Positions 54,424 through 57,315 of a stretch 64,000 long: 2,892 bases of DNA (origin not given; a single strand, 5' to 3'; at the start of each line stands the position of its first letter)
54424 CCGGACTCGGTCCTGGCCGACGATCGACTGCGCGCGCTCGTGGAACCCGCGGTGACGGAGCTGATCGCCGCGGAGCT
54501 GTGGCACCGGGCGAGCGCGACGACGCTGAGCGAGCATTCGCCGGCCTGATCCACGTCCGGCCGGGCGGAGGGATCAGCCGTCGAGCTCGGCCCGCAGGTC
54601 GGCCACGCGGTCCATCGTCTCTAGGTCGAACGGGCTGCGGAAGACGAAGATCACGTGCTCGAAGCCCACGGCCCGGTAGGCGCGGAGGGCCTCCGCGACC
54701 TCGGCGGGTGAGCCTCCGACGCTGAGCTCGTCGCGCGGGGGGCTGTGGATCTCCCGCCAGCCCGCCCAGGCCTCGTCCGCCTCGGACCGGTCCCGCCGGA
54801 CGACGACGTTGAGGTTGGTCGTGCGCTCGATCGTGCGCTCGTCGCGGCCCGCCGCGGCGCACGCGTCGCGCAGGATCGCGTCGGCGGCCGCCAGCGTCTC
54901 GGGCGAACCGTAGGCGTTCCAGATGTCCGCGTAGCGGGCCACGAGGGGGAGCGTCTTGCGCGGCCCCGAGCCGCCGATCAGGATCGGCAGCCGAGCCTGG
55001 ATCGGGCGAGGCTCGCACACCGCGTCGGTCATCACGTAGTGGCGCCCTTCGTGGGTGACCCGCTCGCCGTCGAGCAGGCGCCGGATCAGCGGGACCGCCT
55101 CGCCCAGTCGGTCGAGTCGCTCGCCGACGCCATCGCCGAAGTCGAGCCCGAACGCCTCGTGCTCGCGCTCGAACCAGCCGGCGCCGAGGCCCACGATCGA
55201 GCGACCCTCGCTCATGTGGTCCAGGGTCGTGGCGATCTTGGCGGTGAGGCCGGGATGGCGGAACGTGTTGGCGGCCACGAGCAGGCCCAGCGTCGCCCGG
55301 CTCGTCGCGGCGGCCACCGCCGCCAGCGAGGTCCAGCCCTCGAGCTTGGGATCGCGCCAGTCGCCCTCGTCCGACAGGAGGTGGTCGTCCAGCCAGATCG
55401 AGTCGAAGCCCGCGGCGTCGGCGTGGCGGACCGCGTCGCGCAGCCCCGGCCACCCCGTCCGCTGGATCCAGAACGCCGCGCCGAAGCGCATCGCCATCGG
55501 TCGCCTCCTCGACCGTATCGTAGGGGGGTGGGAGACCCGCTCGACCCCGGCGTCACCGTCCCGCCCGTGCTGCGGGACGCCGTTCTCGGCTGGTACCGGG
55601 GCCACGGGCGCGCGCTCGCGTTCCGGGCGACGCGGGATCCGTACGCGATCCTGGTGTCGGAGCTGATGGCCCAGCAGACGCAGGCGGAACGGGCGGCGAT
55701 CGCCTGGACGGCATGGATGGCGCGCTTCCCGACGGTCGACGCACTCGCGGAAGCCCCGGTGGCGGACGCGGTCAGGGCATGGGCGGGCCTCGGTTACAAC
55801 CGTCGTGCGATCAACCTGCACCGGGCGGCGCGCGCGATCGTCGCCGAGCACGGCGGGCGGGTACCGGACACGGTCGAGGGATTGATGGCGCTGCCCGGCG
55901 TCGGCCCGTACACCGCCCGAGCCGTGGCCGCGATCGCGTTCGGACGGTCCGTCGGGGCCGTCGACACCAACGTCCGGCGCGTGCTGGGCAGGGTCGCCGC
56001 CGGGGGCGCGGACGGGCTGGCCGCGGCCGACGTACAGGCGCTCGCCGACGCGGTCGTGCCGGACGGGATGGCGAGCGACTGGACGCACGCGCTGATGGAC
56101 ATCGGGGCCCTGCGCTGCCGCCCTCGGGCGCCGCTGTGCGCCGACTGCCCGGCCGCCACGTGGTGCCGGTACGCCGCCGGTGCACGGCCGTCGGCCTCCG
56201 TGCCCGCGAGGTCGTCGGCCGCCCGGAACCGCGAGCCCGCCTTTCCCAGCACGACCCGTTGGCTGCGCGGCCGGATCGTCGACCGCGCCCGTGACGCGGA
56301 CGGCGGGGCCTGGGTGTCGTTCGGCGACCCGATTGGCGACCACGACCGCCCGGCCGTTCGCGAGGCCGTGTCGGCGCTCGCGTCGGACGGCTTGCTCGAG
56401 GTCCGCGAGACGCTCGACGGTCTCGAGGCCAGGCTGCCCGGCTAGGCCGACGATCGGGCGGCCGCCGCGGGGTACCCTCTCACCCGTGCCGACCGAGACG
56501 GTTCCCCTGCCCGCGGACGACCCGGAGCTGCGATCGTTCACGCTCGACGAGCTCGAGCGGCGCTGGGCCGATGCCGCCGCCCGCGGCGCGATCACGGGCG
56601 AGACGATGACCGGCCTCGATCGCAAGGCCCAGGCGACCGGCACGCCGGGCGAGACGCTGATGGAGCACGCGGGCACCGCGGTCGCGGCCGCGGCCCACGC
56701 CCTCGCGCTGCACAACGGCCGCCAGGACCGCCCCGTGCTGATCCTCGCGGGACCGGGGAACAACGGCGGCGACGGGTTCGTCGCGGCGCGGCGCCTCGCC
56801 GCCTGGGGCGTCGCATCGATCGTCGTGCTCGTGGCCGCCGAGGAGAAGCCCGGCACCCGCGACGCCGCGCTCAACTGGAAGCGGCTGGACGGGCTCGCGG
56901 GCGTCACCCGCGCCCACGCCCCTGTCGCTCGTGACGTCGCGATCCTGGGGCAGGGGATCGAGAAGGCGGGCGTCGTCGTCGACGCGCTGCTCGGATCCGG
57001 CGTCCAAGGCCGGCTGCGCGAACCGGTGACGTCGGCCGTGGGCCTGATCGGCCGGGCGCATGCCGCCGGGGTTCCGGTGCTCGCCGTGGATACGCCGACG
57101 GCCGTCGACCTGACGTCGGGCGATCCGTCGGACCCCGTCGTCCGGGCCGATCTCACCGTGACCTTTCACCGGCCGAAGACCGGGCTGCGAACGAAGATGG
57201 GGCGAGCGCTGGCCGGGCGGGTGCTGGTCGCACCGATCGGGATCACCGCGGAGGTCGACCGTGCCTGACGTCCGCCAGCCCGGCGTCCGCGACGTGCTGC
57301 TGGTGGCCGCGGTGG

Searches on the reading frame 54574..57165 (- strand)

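Call 56: search_protein_families(library=pfam, max_evalue=0.001, proteins=[window:54574-57165:-])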
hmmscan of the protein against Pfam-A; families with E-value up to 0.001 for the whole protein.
window:54574-57165:- (863 aa): 1 family
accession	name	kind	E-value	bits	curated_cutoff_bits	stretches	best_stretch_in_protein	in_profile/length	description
PF00296.26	Bac_luciferase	-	1e-49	170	27.9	1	572-800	22-241/314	Luciferase-like monooxygenase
